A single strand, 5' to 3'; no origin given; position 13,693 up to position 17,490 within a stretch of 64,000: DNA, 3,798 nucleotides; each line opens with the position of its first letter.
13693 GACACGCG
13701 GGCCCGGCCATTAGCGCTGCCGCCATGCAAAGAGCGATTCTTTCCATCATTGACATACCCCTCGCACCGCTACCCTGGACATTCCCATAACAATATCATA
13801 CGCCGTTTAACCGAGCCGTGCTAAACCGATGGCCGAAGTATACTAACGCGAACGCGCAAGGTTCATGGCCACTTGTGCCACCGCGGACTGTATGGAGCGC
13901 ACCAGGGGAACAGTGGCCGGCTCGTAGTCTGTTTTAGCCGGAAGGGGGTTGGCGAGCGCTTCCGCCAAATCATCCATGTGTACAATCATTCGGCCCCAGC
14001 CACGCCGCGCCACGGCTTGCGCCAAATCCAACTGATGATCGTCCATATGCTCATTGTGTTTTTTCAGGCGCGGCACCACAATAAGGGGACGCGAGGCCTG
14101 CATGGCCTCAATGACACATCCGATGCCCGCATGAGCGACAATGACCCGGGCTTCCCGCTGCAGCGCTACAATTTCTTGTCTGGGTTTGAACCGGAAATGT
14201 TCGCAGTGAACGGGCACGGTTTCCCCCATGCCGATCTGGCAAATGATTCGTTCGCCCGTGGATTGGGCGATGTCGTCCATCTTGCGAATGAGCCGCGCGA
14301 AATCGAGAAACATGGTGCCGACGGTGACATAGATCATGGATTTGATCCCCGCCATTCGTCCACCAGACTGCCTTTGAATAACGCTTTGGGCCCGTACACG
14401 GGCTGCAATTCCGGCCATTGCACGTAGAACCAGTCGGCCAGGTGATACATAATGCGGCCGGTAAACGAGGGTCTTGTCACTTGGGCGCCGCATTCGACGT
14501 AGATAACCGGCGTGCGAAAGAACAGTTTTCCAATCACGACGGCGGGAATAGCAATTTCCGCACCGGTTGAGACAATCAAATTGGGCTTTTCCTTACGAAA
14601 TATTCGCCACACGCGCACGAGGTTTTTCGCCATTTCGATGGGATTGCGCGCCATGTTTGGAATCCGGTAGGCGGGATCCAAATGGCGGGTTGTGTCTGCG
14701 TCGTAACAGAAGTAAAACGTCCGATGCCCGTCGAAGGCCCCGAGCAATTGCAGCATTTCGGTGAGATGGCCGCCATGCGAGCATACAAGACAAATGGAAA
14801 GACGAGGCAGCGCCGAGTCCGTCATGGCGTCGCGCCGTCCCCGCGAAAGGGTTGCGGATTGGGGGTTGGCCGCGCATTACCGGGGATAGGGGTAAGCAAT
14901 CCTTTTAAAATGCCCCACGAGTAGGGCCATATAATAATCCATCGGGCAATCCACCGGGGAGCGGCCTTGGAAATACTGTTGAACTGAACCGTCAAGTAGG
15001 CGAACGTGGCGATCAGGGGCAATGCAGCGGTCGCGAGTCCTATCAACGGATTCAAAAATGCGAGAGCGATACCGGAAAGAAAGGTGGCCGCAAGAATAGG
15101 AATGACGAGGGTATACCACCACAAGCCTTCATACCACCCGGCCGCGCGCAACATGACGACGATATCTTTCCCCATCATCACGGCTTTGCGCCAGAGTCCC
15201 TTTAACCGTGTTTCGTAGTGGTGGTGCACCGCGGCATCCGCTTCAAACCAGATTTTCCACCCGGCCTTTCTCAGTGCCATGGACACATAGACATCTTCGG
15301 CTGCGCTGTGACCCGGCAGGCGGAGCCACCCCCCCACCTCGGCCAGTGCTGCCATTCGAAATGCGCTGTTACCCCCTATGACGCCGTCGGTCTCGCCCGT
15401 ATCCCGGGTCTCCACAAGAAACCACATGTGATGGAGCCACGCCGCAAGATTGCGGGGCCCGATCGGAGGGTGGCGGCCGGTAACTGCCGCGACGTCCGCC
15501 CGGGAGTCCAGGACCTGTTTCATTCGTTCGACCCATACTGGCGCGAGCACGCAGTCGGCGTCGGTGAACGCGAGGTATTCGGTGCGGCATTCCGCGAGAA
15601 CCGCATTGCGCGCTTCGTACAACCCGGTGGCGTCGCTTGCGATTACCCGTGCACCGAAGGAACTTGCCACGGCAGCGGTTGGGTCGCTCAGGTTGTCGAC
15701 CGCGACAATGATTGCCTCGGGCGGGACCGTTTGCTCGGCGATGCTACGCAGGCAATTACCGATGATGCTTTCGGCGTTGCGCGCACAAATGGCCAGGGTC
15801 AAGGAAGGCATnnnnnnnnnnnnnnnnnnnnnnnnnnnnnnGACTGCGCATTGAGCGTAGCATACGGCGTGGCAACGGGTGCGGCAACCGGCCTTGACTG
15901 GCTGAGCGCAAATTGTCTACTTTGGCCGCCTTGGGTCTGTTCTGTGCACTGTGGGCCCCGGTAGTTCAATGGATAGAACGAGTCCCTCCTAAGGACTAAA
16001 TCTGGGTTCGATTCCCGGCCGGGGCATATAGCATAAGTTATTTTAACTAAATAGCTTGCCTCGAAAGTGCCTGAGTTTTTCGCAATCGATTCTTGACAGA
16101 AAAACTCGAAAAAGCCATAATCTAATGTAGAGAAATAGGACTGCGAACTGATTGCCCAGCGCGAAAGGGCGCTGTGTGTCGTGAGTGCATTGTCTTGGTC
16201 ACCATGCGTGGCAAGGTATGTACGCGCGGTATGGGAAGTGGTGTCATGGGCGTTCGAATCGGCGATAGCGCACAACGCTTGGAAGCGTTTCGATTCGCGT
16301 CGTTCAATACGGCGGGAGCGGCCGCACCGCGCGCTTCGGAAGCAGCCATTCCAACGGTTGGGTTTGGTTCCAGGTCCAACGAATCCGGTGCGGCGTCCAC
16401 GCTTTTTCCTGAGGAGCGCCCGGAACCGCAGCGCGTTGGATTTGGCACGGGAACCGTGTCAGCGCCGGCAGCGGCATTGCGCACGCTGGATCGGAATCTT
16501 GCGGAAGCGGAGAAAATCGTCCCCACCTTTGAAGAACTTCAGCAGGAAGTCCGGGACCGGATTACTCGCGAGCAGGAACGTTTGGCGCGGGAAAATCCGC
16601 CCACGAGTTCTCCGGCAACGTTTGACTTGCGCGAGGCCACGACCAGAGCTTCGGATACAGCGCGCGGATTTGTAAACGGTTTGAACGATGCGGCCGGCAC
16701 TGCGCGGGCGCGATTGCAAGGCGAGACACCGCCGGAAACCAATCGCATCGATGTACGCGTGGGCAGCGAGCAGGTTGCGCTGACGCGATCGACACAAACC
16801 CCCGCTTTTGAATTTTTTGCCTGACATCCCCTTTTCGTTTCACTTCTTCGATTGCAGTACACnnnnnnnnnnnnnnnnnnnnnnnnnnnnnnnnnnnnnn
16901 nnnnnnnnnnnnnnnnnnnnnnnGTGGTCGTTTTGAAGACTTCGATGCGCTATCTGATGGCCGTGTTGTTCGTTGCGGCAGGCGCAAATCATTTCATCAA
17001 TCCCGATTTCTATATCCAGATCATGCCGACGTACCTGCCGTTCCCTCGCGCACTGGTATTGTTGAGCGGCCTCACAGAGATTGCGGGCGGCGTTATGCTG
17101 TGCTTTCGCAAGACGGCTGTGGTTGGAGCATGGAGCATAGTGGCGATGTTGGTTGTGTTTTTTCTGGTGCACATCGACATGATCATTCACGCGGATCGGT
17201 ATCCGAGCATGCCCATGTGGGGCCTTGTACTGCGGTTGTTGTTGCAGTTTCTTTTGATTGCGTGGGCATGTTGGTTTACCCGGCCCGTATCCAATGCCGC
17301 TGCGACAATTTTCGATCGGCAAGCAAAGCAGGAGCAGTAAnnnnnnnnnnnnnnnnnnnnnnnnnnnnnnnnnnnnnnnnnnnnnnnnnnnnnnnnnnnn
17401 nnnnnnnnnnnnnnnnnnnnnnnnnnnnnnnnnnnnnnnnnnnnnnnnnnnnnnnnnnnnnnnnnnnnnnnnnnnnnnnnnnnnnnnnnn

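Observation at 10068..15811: Seven-gene glycan operon chained by ATGA overlaps with a secreted PHP-type metallohydrolase embedded in it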

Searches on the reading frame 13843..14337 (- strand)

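Call 3: search_protein_families(library=pfam, proteins=[window:13843-14337:-], max_evalue=0.01)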
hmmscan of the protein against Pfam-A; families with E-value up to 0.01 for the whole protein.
window:13843-14337:- (164 aa): 1 family
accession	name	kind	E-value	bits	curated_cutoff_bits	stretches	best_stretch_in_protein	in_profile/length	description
PF04101.22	Glyco_tran_28_C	-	1.1e-15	58.5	22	1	1-135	1-144/166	Glycosyltransferase family 28 C-terminal domain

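Call 4: search_protein_families(library=ncbifam, proteins=[window:13843-14337:-], max_evalue=0.01)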
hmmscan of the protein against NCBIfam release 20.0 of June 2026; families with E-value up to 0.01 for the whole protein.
window:13843-14337:- (164 aa): 7 families
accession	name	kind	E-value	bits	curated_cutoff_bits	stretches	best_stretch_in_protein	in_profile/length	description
NF041548.1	PssE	equivalog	2.8e-30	105.2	120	1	2-143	1-136/146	PssE/Cps14G family polysaccharide biosynthesis glycosyltransferase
NF046028.1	GluronsyltaseWelK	equivalog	2.5e-22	79.4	400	1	2-130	169-301/319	beta-1,4-glucuronosyltransferase WelK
TIGR01426.2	MGT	subfamily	1.2e-05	24.5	260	1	39-94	272-324/393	macrolide family glycosyltransferase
NF000362.1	self_GT_OleI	exception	0.00072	18.8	700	1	30-95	293-354/424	OleI family self-immunity macrolide glycosyltransferase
NF000354.1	glycotrans_Rgt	equivalog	0.0025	17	800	1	23-143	265-382/411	rifamycin-inactivating glycosyltransferase Rgt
TIGR01133.1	murG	equivalog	0.0032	16.5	250.25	1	47-130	240-318/353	undecaprenyldiphospho-muramoylpentapeptide beta-N-acetylglucosaminyltransferase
NF033129.1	macro_glyco_Mgt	subfamily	0.0049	15.9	700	1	40-92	274-323/393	macrolide-inactivating glycosyltransferase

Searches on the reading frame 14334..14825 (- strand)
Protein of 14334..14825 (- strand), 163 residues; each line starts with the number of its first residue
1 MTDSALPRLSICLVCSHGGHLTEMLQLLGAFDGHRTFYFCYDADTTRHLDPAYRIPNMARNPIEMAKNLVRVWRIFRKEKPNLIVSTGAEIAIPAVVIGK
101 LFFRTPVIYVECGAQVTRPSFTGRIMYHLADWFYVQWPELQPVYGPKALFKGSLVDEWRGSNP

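Call 3: search_protein_families(library=pfam, proteins=[window:14334-14825:-], max_evalue=0.01)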
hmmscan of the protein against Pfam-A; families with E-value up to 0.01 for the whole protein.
window:14334-14825:- (163 aa): 3 families
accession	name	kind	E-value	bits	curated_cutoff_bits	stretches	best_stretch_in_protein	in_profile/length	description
PF08660.17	Alg14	-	3e-16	60.3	27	1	63-152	76-169/171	Oligosaccharide biosynthesis protein Alg14 like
PF13579.12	Glyco_trans_4_4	-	0.00036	21.4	29.7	1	33-134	18-125/158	Glycosyl transferase 4-like domain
PF03033.26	Glyco_transf_28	-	0.0064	17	26.2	1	54-130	62-134/139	Glycosyltransferase family 28 N-terminal domain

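Call 4: search_protein_families(library=ncbifam, proteins=[window:14334-14825:-], max_evalue=0.01)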
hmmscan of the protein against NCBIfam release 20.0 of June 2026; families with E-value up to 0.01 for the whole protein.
window:14334-14825:- (163 aa): 3 families
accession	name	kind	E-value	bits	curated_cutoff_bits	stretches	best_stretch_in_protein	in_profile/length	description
NF041549.1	PssD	equivalog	3.8e-39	134.4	110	1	12-154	1-151/151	PssD/Cps14F family polysaccharide biosynthesis glycosyltransferase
NF046028.1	GluronsyltaseWelK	equivalog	9.4e-14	51.2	400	1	11-149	1-151/319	beta-1,4-glucuronosyltransferase WelK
NF009102.0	PRK12446.1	equivalog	3.3e-05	23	339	1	57-155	69-163/352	undecaprenyldiphospho-muramoylpentapeptide beta-N-acetylglucosaminyltransferase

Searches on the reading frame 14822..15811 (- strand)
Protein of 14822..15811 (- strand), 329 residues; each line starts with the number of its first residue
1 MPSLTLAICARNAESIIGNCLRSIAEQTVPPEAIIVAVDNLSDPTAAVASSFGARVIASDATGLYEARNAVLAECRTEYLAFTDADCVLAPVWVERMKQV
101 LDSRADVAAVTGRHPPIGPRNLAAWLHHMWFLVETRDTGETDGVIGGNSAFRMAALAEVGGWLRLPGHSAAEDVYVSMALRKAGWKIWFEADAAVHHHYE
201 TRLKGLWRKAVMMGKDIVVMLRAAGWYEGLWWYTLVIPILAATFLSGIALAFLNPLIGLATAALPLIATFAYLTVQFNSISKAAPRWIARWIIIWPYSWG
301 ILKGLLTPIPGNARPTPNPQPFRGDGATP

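Call 3: search_protein_families(library=pfam, proteins=[window:14822-15811:-], max_evalue=0.01)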
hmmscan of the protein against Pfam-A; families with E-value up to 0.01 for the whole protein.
window:14822-15811:- (329 aa): 5 families
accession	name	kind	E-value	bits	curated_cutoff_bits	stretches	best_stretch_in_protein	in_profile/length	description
PF00535.33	Glycos_transf_2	-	2e-22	80.4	23.3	1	6-159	2-167/168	Glycosyl transferase family 2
PF13641.12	Glyco_tranf_2_3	-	2.2e-16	61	27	1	2-206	1-220/230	Glycosyltransferase like family 2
PF13632.12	Glyco_trans_2_3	-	1.8e-07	31.6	27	1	131-270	58-194/198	Glycosyl transferase family group 2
PF13506.12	Glyco_transf_21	-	3.8e-07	30.2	21.7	1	71-208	25-167/174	Glycosyl transferase family 21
PF10111.15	Glyco_tranf_2_2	-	0.00068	19.6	27.3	1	6-103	2-108/276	Glycosyltransferase like family 2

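Call 4: search_protein_families(library=ncbifam, proteins=[window:14822-15811:-], max_evalue=0.01)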
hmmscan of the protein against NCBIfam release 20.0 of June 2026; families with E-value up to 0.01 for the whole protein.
window:14822-15811:- (329 aa): 15 families
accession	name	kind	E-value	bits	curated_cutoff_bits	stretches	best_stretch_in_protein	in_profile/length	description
TIGR03965.1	mycofact_glyco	equivalog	1.5e-18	66.9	280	1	2-222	74-305/467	mycofactocin biosynthesis glycosyltransferase MftF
NF041875.1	EPS_EpsD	equivalog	5.3e-14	52.3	370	1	8-215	5-225/325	exopolysaccharide biosynthesis glycosyltransferase EpsD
TIGR03937.1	PgaC_IcaA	equivalog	1.8e-12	47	422.3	1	2-222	45-276/407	poly-beta-1,6-N-acetyl-D-glucosamine synthase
NF038302.1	EPS_HpsE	equivalog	3.2e-10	39.5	300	2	4-113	3-123/307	hormogonium polysaccharide biosynthesis glycosyltransferase HpsE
NF041394.1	GtaseAglG_Halo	equivalog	3.7e-10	39.6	440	1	17-207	18-226/304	glucosyl-dolichyl phosphate glucuronosyltransferase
TIGR03472.1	HpnI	equivalog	1.5e-08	33.9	310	1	19-257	58-310/373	bacteriohopanetetrol glucosamine biosynthesis glycosyltransferase HpnI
NF007482.0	PRK10073.1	equivalog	2.5e-08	33.3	423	1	3-110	7-120/334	glycosyltransferase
NF038299.1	EPS_HpsN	equivalog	4.5e-07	29.1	425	0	55-113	60-118/317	hormogonium polysaccharide biosynthesis glycosyltransferase HpsN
TIGR04283.1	glyco_like_mftF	equivalog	5e-06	26.3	182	1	8-109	5-105/221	TIGR04283 family arsenosugar biosynthesis glycosyltransferase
NF041391.1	DPhHxTase_Halo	equivalog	7.9e-06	25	375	1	11-90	4-82/213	dolichyl-phosphate hexose transferase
TIGR03111.1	glyc2_xrt_Gpos1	hypoth_equivalog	0.00021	20.2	363.95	1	1-112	48-167/439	TIGR03111 family XrtG-associated glycosyltransferase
TIGR04182.1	glyco_TIGR04182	equivalog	0.00032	20.2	325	1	7-102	5-98/293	S-layer glycoprotein N-glycosyltransferase AglJ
TIGR03469.1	HpnB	hypoth_equivalog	0.0004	19.5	379.25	1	2-59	44-102/386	hopene-associated glycosyltransferase HpnB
NF047683.1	TeichurnBiosyTuaG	equivalog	0.00046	19.9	400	1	5-99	9-109/252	teichuronic acid biosynthesis protein TuaG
NF010496.0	PRK13915.1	equivalog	0.0035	16.5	262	1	5-61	34-93/307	glucosyl-3-phosphoglycerate synthase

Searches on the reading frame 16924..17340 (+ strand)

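Call 66: search_protein_families(library=pfam, proteins=[window:16924-17340:+], max_evalue=0.001)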
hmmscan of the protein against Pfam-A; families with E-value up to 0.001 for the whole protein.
window:16924-17340:+ (138 aa): 2 families
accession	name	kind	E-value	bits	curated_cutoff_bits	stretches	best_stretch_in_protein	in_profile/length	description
PF07291.16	MauE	-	3.7e-08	34.2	27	1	4-89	4-93/128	Methylamine utilisation protein MauE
PF07681.17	DoxX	-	9.3e-06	26.6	23.6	1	8-83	5-84/85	DoxX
